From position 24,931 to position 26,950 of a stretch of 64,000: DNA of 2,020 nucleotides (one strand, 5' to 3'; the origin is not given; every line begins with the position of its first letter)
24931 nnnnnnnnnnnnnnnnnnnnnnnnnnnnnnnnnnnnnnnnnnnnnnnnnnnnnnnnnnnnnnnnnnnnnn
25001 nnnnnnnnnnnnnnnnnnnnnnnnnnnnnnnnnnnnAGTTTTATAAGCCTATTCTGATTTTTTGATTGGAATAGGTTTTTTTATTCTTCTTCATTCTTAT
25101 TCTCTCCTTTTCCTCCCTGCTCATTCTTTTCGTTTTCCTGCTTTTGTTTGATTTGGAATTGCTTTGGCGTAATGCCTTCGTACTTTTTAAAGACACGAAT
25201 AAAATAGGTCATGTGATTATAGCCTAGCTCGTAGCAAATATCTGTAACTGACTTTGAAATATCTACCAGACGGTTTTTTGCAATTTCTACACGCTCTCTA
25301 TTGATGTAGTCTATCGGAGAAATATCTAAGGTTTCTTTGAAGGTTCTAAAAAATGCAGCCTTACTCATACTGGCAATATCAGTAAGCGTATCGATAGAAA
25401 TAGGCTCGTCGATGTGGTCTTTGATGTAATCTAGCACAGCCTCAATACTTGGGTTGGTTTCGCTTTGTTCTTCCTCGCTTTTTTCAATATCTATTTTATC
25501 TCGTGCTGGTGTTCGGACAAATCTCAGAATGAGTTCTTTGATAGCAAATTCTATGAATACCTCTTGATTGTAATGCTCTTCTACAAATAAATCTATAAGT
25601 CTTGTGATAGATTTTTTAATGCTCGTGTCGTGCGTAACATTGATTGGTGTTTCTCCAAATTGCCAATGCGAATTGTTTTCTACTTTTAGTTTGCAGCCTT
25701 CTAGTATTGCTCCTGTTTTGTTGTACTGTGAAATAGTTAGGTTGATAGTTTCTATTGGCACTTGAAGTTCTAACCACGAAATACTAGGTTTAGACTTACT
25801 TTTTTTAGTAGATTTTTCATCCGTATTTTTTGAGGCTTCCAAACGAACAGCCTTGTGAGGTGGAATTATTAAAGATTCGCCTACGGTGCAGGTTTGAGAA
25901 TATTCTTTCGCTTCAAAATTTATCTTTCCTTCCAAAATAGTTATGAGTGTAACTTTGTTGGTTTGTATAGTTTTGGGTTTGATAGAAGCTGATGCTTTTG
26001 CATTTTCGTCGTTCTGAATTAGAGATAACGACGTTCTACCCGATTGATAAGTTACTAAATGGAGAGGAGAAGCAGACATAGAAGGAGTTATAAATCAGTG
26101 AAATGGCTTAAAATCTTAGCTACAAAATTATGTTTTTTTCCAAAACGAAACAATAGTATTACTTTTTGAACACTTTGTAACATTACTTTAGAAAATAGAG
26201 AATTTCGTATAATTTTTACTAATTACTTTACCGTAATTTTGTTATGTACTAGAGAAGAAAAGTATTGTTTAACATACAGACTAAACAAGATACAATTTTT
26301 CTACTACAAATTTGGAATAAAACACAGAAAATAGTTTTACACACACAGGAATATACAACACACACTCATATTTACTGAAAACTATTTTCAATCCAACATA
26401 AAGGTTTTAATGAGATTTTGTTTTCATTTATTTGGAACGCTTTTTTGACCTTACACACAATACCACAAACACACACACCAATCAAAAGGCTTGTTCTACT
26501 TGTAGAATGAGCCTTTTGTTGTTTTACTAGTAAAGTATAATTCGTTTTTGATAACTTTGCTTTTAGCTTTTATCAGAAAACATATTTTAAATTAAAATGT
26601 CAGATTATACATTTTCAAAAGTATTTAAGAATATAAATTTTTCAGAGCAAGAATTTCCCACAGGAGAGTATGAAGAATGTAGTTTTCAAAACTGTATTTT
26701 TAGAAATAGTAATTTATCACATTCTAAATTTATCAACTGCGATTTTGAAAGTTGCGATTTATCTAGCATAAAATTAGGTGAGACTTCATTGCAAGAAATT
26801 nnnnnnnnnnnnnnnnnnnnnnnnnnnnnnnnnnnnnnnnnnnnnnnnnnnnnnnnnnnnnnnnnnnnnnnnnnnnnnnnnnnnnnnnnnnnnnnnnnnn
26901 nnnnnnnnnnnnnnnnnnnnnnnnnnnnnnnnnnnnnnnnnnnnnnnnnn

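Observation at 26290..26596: Terminator-like hairpin plus a CA-rich tract in the 5' leader of the pentapeptide-repeat gene: candidate attenuator or sRNA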

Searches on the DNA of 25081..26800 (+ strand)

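Call 5: search_rna_families(source=window, start=25900, end=26800, threshold=evalue, max_evalue=10, show_alignments=3)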
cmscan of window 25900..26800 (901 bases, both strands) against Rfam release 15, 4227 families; matches with E-value up to 10: 9.
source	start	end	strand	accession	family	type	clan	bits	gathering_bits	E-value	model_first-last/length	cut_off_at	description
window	26486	26551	-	RF02844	RefA9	Gene; antisense;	-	24.4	49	0.3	1-64/64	no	Enterococcus sRNA A9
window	26385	26429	-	RF01320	CRISPR-DR7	Gene; CRISPR;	CL00015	18.1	37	1.6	1-37/37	no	CRISPR RNA direct repeat element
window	26341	26421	+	RF00479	snosnR71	Gene; snRNA; snoRNA; CD-box;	CL00051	17.8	60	7.4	1-97/97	no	Small nucleolar RNA snR71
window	26477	26527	+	RF04343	Plastid-psbA-2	Cis-reg;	CL00153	17.5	55.8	2.7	1-60/60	no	Plastid-psbA-2 3UTR RNA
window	26483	26549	-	RF01459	rliE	Gene; sRNA;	-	17.4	90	3.4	114-182/222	no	Listeria sRNA rliE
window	26660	26760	+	RF01796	frnS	Gene; sRNA;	-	17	60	4.3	1-119/119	no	Fumarate/nitrate reductase regulator sRNA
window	26065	26143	+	RF00692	MIR171_2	Gene; miRNA;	CL00099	13.9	65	8.8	1-111/111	no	MIR171_2 microRNA precursor family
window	26283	26332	+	RF00026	U6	Gene; snRNA; splicing;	CL00009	11.8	44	8.1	1-49/105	no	U6 spliceosomal RNA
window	25921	26020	+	RF02081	STnc550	Gene; sRNA;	-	11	48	5.1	1-388/388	no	Enterobacterial sRNA STnc550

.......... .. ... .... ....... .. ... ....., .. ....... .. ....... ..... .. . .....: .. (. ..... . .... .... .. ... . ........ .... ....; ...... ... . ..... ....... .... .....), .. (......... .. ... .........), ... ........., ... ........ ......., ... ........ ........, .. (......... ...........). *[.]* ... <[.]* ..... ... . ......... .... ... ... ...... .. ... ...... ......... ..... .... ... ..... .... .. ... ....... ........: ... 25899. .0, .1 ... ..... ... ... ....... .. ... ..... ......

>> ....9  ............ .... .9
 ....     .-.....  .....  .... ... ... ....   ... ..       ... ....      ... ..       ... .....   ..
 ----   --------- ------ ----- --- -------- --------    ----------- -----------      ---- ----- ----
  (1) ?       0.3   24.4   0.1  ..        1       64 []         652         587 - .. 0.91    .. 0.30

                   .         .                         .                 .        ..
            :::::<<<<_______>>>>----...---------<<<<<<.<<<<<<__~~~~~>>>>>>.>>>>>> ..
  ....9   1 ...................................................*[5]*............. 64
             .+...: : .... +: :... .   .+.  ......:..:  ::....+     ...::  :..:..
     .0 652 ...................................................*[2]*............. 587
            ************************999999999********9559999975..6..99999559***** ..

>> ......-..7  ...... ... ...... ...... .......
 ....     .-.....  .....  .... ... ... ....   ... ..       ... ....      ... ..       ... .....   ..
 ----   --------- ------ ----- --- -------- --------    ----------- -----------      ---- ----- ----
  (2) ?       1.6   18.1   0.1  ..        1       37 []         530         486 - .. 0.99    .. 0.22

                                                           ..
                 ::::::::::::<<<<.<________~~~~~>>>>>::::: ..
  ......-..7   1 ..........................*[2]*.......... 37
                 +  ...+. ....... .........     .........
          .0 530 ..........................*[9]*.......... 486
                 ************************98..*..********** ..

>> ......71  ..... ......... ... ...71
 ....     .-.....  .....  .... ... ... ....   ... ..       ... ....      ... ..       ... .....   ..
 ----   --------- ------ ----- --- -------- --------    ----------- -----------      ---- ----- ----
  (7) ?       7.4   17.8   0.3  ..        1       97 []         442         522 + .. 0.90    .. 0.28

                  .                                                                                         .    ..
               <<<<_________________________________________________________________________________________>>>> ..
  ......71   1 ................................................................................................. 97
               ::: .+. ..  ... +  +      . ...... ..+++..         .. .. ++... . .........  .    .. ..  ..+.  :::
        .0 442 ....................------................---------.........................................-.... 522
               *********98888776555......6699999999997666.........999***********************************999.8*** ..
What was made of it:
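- On Any Rfam 15 family: The best sub-threshold hit is 24.4 bits against a threshold of 49, on the wrong strand (call 5).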

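Call 62: build_rna_model(alignment_id=A6, structure=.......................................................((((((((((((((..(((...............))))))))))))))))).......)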
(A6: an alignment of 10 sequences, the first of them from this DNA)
Model R1 built from alignment A6 (10 sequences, 113 columns); structure: as given.
model positions 85; base pairs 17; branch points 0; effective number of sequences 1.38; information 0.669 bits per position. Calibrated on 0.2 Mb of random sequence (short: E-values are rough).
structure used (alignment columns):
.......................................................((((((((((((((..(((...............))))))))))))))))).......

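Call 63: search_with_rna_model(model_id=R1, sources=[window, L002, L003, L004, L005, L006, L007, L008, L009, L010, L011, L012, L013, L014, L015, L016, L017, L018, L019, L020, L021, L022, L023, L024, L025, L026, L027, L028, L029, L030, L031, L032, L033, L034, L035, L036, L037, L038, L039, L040, L041, L042, L043, L044, L047, L048, L049, L050, L051, L052, L053, L054, L055, L056, L057, L058], max_evalue=10, show_alignments=0)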
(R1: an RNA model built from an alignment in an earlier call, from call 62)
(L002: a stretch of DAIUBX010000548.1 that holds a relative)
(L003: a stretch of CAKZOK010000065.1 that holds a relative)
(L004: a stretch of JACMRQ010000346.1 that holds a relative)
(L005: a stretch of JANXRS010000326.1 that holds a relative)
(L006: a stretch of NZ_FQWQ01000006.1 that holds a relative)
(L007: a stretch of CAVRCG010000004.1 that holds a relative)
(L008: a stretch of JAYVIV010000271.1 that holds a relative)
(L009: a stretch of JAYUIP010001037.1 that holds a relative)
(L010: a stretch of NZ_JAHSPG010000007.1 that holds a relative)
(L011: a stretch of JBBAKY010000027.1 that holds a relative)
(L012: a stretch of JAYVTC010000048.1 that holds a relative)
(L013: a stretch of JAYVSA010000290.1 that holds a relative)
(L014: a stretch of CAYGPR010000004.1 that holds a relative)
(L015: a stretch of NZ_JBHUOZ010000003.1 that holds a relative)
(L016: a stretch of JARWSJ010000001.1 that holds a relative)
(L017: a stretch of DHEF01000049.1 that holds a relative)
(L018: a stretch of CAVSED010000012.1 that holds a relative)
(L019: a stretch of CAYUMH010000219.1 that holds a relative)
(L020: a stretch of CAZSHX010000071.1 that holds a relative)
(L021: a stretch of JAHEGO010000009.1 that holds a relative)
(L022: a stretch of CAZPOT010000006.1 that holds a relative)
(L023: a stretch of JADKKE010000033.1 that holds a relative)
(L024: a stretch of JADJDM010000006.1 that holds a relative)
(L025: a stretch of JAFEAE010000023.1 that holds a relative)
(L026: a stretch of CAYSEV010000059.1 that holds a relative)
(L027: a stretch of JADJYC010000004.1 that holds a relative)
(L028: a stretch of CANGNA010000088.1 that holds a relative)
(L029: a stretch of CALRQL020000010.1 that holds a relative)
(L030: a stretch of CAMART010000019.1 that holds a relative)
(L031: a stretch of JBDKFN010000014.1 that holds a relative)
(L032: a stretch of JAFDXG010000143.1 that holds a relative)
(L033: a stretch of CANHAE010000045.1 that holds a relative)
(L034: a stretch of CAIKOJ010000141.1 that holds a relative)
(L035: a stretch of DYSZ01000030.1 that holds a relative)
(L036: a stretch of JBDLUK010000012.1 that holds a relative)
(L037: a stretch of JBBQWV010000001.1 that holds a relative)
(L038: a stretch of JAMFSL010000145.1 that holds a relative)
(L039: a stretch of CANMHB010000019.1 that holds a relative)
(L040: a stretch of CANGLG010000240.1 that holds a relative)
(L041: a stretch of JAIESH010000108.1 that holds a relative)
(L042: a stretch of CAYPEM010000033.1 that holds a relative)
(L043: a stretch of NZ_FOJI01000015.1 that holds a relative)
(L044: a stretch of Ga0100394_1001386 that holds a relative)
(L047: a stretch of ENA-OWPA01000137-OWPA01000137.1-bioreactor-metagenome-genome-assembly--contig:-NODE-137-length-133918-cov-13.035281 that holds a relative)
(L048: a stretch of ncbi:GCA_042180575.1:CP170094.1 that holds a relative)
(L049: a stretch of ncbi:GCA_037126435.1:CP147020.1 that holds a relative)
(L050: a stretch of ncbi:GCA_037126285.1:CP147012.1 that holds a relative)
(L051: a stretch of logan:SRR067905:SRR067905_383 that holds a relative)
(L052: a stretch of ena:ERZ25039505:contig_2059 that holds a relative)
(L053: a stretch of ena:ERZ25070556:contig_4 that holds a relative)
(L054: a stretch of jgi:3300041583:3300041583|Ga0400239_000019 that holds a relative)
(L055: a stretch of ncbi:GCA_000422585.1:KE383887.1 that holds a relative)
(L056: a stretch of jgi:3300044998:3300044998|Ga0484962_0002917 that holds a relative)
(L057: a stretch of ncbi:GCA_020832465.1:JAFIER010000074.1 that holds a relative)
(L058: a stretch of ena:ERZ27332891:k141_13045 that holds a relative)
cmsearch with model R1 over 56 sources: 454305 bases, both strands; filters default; matches with E-value up to 10: 39.
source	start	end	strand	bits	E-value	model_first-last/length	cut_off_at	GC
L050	1975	2059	-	116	7.3e-19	1-85/85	no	0.35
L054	2027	2111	-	112.2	3.8e-18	1-85/85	no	0.34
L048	1977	2061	-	111.8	4.4e-18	1-85/85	no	0.32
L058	1974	2058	-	109.4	1.2e-17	1-85/85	no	0.32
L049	1996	2082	-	107.6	2.7e-17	1-85/85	no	0.31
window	26441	26525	+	106.2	5e-17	1-85/85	no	0.35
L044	2441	2523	-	103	2e-16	1-85/85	no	0.33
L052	1945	2042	-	99.3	1e-15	1-85/85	no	0.3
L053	1882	1979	-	89.7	6.5e-14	1-85/85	no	0.24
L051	1990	2088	-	86.4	2.8e-13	1-85/85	no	0.31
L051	1997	2034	+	36.6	0.0007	43-78/85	no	0.26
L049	1971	2048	+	35.3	0.0012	1-85/85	no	0.24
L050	1982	2017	+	34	0.0022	43-78/85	no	0.36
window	20761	20849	-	33.9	0.0023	1-85/85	no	0.25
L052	1952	1999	+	30.6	0.0094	43-78/85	no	0.27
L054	2002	2077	+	29.8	0.013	1-85/85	no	0.37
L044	2448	2483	+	29.4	0.016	43-78/85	no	0.31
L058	1981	2016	+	29.4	0.016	43-78/85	no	0.31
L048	1984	2019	+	29.4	0.016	43-78/85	no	0.31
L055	1669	1761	-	25.7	0.08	1-85/85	no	0.4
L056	1703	1791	-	21.9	0.4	1-85/85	no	0.44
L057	2209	2283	-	21.6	0.46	1-85/85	no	0.33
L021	8053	8119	+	21.2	0.55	1-85/85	no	0.22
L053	1858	1945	+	20.7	0.71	1-85/85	no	0.22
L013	808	884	-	20.3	0.82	1-85/85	no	0.32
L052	1161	1210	+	17.9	2.3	43-80/85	no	0.26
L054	2252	2332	-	16.7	3.9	1-85/85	no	0.28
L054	1841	1900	+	16.3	4.7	1-85/85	no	0.25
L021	3553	3634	-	16.3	4.8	1-85/85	no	0.33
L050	2123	2180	-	16.2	5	1-85/85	no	0.26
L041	5867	5920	+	15.4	7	1-85/85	no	0.24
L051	1869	1934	+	15.2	7.5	1-85/85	no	0.26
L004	660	747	-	14.9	8.8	1-85/85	no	0.34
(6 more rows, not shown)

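Call 69: search_rna_families(sources=[L044, L051, L053, L055, L056, L057], threshold=gathering)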
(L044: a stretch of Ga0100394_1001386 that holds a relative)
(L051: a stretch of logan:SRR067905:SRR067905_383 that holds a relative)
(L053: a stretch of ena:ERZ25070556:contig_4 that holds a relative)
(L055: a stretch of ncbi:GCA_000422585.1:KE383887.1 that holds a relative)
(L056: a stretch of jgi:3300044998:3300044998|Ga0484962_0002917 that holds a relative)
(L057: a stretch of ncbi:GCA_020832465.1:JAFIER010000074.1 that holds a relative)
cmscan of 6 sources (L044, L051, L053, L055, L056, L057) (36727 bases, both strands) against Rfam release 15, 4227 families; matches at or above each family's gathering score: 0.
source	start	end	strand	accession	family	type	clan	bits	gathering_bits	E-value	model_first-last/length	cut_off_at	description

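Call 84: search_with_rna_model(model_id=R1, sources=[L055, L056, L057], max_evalue=1, show_alignments=3)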
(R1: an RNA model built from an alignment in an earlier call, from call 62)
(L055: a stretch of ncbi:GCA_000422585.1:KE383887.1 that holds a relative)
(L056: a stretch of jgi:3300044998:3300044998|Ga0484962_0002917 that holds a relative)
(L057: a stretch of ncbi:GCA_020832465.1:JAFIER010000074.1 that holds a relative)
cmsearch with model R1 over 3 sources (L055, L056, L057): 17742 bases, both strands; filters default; matches with E-value up to 1: 6.
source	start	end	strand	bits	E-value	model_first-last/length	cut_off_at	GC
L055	1669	1761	-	25.7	0.0031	1-85/85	no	0.4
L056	1703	1791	-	21.9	0.016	1-85/85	no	0.44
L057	2209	2283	-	21.6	0.018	1-85/85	no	0.33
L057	2094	2167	+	14.1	0.47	18-85/85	no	0.32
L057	920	983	+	13.9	0.51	1-85/85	no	0.23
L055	5106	5161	-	12.5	0.94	1-85/85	no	0.27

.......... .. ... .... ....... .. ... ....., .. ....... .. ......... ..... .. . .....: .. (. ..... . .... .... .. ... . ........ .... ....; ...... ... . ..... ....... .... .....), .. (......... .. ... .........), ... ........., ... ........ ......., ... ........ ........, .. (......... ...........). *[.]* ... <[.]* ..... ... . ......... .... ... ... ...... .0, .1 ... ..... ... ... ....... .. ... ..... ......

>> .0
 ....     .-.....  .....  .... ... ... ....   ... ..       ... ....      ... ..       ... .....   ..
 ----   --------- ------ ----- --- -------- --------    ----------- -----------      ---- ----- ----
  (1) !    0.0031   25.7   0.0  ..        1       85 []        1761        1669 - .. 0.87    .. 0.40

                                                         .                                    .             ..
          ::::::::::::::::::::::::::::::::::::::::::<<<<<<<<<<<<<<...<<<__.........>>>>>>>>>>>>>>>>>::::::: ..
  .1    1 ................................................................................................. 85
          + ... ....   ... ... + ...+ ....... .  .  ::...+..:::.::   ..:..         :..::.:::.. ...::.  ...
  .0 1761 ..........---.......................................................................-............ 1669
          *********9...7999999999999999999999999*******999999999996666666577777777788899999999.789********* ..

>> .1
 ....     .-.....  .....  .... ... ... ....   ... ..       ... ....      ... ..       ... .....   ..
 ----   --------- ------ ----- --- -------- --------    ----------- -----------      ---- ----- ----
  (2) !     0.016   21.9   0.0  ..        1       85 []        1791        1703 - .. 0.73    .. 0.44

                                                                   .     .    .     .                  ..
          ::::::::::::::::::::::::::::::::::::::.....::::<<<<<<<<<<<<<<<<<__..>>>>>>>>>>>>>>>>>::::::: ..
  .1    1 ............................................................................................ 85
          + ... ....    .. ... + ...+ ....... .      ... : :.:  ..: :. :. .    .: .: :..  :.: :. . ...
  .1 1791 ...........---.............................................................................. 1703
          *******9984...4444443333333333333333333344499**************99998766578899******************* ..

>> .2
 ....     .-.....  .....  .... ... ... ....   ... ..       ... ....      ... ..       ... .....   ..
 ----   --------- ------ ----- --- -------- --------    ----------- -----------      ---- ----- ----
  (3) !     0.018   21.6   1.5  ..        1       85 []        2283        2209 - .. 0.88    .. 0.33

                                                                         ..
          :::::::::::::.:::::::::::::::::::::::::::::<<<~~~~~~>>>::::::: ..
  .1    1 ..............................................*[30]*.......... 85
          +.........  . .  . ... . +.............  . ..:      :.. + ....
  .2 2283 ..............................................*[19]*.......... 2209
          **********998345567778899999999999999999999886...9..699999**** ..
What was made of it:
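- A model built from the Bernardetia-type sequences alone finds the module as the top hit, at the expected place and strand, in Hugenholtzia and two other distant loci (E 0.003-0.018 in 17.7 kb): call 84.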
